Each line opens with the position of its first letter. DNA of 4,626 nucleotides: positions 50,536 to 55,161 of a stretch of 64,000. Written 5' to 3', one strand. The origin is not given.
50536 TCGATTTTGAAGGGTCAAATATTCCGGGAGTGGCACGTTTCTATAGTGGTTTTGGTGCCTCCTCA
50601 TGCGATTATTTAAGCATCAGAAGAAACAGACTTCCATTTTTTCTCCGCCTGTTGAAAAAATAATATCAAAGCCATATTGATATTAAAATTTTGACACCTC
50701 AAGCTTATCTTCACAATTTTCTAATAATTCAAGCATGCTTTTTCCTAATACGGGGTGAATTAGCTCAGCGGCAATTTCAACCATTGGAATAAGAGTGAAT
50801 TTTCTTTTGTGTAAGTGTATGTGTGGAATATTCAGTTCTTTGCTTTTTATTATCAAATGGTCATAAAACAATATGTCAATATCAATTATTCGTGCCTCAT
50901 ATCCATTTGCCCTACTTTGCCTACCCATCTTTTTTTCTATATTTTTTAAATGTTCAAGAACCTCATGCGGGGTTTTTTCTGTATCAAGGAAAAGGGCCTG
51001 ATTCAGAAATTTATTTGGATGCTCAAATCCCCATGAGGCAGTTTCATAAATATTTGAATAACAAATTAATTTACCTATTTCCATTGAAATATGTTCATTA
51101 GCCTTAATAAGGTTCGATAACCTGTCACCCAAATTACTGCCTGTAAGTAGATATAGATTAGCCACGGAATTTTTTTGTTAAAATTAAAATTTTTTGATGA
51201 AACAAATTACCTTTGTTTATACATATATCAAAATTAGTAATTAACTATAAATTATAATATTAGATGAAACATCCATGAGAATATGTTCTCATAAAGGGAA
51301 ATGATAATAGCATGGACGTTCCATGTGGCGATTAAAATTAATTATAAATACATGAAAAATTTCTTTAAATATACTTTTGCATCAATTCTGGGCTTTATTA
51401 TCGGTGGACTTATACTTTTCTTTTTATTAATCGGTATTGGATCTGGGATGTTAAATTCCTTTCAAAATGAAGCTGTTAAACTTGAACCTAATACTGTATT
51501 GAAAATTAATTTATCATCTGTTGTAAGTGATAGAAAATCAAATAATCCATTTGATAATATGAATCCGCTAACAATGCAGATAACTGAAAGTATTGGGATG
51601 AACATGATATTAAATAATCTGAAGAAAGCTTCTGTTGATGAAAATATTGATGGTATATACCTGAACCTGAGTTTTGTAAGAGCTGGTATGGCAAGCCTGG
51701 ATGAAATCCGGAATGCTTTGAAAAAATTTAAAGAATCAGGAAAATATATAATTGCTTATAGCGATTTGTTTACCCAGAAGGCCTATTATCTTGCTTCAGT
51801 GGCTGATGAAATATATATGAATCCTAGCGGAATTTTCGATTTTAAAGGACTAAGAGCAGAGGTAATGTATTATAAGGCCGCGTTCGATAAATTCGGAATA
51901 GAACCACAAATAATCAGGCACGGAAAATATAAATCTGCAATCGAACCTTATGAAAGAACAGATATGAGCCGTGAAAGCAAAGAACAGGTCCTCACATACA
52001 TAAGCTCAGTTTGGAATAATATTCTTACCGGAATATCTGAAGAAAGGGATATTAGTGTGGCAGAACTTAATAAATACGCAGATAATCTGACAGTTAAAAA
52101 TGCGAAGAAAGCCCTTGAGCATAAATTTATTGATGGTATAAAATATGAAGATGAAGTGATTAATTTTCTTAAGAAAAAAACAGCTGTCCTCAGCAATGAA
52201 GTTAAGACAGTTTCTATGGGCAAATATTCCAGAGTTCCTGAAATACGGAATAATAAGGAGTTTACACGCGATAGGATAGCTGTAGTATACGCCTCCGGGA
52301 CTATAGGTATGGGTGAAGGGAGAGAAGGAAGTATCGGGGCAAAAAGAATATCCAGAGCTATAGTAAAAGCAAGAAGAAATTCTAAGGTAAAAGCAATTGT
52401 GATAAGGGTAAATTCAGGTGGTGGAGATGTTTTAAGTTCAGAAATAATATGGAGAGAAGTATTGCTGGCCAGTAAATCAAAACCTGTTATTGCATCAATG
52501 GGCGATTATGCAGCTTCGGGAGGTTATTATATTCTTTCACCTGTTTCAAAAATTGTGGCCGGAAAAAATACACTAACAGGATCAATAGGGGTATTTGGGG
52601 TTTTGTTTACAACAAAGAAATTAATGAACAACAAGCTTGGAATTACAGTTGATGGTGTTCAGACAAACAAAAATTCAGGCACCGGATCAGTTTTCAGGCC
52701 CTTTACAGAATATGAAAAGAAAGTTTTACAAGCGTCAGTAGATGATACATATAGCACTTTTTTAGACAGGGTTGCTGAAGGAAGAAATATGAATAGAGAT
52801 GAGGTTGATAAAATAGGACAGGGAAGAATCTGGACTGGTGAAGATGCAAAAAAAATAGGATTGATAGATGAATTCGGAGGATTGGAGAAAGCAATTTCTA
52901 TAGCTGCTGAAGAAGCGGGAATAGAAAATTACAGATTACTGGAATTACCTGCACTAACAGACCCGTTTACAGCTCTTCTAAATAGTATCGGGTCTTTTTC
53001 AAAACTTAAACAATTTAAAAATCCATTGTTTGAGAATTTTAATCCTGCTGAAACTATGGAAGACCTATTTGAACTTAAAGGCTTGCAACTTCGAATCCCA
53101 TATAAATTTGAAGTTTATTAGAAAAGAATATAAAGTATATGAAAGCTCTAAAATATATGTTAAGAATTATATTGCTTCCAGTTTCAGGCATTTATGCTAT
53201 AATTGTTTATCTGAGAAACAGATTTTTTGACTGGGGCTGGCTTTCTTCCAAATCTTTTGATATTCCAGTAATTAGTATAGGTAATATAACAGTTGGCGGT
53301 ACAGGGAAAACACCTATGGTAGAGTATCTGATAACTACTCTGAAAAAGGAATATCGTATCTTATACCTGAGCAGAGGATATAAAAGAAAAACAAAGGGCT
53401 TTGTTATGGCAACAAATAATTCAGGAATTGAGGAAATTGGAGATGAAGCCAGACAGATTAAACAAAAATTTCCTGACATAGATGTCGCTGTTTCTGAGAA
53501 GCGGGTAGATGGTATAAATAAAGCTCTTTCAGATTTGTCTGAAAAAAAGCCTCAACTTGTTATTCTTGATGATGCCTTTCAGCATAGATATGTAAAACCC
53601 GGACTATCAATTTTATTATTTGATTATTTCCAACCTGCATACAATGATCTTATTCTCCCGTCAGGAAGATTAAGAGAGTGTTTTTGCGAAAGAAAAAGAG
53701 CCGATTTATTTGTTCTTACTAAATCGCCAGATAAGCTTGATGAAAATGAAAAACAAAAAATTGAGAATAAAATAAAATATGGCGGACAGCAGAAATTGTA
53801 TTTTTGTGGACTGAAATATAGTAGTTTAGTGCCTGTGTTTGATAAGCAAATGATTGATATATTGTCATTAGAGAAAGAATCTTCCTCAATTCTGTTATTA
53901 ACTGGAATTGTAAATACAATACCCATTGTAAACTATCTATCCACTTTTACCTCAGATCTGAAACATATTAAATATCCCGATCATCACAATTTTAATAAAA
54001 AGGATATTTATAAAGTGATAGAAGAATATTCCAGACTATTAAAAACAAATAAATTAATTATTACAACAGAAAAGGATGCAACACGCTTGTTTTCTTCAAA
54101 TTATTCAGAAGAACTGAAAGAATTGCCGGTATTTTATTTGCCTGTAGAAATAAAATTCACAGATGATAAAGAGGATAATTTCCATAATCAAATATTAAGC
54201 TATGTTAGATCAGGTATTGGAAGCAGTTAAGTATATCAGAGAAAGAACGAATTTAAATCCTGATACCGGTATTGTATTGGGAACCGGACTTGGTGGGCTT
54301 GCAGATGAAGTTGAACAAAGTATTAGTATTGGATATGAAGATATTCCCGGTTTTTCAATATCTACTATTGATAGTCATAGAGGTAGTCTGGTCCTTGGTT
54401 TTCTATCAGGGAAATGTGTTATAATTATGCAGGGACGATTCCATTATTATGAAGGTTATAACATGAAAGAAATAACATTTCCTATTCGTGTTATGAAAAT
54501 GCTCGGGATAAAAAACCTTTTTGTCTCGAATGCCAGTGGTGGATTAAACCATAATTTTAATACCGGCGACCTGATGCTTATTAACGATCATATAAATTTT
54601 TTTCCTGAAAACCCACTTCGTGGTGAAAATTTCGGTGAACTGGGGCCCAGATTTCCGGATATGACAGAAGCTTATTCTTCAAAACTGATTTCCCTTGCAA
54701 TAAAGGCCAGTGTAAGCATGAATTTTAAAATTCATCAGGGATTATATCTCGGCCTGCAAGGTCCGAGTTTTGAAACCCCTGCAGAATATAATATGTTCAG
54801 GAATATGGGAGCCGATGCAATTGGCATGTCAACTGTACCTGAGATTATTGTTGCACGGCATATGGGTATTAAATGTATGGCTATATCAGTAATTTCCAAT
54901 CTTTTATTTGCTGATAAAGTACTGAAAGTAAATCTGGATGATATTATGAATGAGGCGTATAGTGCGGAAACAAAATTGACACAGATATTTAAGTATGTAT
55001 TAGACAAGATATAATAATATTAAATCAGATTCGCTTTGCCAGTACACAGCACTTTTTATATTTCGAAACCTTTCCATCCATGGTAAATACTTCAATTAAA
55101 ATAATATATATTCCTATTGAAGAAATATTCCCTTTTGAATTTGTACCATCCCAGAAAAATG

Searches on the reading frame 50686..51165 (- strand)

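Call 62: search_protein_families(library=pfam, proteins=[window:50686-51165:-], max_evalue=0.000001)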
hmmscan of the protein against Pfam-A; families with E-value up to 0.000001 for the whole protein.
window:50686-51165:- (160 aa): 1 family
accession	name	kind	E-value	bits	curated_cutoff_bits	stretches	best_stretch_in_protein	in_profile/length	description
PF01288.25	HPPK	-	4.3e-33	114.6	25.7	1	5-132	1-115/116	7,8-dihydro-6-hydroxymethylpterin-pyrophosphokinase (HPPK)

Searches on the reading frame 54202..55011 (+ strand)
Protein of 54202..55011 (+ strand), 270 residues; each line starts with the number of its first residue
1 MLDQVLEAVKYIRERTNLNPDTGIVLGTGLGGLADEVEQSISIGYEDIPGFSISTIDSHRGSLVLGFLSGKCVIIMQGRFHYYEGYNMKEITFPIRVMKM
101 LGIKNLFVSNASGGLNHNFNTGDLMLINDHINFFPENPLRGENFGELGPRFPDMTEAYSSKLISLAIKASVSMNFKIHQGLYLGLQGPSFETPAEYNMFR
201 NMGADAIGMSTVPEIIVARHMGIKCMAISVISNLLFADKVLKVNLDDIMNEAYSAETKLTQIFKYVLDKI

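Call 62: search_protein_families(library=pfam, proteins=[window:54202-55011:+], max_evalue=0.000001)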
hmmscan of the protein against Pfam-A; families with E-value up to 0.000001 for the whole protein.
window:54202-55011:+ (270 aa): 1 family
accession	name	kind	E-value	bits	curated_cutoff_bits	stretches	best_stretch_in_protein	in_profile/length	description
PF01048.26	PNP_UDP_1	-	5.1e-52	177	25.1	1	23-267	3-232/233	Phosphorylase superfamily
